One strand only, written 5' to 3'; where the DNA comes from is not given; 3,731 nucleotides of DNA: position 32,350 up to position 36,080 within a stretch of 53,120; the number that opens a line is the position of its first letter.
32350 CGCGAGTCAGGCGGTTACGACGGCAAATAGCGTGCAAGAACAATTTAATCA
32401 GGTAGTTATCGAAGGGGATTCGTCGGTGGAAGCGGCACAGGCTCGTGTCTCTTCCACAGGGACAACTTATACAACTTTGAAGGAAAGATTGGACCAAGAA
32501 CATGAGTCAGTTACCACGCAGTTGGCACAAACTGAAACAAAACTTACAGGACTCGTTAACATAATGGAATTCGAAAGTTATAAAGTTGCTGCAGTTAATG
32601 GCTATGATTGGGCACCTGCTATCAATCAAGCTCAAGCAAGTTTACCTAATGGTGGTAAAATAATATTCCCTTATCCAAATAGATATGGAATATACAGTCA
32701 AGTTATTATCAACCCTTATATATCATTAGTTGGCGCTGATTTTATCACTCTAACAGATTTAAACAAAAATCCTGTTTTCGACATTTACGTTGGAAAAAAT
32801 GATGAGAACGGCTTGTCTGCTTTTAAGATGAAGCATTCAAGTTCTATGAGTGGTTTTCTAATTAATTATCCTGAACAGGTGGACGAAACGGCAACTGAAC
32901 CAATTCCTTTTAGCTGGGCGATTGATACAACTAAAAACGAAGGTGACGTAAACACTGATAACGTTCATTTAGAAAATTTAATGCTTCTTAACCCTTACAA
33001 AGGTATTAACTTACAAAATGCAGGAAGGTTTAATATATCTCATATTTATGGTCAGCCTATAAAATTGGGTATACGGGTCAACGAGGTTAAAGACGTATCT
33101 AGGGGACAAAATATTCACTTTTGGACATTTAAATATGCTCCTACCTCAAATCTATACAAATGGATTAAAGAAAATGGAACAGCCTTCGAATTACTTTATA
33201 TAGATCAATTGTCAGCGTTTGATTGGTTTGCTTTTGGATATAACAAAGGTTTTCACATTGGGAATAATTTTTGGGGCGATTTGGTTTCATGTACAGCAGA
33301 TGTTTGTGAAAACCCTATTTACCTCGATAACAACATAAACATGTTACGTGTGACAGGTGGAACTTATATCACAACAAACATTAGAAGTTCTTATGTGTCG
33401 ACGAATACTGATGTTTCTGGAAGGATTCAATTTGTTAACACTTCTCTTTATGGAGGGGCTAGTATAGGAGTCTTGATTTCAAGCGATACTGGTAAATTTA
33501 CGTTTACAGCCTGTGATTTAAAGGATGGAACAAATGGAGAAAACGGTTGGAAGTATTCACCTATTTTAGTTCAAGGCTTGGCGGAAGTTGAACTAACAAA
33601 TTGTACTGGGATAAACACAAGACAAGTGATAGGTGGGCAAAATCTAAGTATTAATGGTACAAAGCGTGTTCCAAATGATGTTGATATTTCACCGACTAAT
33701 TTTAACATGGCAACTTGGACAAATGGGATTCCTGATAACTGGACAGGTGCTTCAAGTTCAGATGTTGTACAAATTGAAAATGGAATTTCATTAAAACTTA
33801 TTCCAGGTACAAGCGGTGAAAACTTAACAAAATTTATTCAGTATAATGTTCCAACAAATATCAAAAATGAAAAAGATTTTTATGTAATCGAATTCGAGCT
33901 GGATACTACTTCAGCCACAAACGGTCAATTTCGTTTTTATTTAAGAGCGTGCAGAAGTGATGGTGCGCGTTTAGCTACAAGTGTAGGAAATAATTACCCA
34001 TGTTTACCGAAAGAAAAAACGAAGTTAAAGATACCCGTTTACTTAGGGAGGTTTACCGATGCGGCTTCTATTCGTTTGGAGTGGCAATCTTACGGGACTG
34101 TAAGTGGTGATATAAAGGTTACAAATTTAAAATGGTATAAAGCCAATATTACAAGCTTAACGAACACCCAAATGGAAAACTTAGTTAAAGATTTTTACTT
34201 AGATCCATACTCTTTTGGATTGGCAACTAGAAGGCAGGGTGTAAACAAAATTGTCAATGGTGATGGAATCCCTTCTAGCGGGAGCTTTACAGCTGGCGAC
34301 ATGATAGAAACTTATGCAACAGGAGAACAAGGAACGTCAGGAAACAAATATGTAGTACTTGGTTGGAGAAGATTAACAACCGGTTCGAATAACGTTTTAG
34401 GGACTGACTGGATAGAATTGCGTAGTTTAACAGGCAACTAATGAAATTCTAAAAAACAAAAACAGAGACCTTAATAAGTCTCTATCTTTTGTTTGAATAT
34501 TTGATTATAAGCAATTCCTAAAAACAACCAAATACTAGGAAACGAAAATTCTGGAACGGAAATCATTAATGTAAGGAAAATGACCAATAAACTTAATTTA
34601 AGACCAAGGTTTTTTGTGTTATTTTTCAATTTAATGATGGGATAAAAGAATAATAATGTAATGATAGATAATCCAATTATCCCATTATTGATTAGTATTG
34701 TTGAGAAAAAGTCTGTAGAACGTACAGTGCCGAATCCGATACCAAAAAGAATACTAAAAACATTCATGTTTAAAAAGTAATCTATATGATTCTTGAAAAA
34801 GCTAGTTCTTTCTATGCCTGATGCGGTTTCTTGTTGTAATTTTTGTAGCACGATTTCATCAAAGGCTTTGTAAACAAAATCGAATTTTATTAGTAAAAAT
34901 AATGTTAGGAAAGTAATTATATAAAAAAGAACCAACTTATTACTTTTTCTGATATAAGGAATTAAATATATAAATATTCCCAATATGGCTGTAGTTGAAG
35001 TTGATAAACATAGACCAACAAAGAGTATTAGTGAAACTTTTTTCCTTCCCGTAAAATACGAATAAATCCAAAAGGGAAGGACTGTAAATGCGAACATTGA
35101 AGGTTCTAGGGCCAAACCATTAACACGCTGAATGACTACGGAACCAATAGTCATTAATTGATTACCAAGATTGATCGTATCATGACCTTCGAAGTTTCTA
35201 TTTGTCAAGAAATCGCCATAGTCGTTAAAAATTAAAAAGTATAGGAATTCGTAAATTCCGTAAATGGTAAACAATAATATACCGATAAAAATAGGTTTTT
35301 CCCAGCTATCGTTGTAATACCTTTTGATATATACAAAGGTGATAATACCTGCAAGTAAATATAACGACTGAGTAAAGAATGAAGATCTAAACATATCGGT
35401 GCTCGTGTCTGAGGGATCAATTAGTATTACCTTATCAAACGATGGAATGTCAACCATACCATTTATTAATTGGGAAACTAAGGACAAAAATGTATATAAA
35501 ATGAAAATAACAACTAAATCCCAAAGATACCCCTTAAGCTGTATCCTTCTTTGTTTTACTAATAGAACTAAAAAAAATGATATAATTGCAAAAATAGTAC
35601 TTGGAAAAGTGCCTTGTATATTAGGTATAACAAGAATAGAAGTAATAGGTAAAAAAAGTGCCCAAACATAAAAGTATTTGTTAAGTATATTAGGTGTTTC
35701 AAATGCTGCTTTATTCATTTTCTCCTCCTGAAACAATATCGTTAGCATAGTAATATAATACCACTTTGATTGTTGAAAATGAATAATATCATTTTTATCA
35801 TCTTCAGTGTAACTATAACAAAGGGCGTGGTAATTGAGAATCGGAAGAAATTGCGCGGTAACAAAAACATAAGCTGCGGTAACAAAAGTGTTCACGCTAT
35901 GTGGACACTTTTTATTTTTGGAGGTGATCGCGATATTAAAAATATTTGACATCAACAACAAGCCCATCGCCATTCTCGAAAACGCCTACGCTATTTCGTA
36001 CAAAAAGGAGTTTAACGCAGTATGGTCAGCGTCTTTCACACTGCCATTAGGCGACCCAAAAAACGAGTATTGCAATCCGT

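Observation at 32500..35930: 3.4-kb low-GC cassette inserted between Dit and Tal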

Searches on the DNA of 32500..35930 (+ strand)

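Call 8: search_dna_similar(query=window:32500-35930:+, collection=phages, mode=distant, max_rows=20)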
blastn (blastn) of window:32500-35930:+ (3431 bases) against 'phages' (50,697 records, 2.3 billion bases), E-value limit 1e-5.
No match.
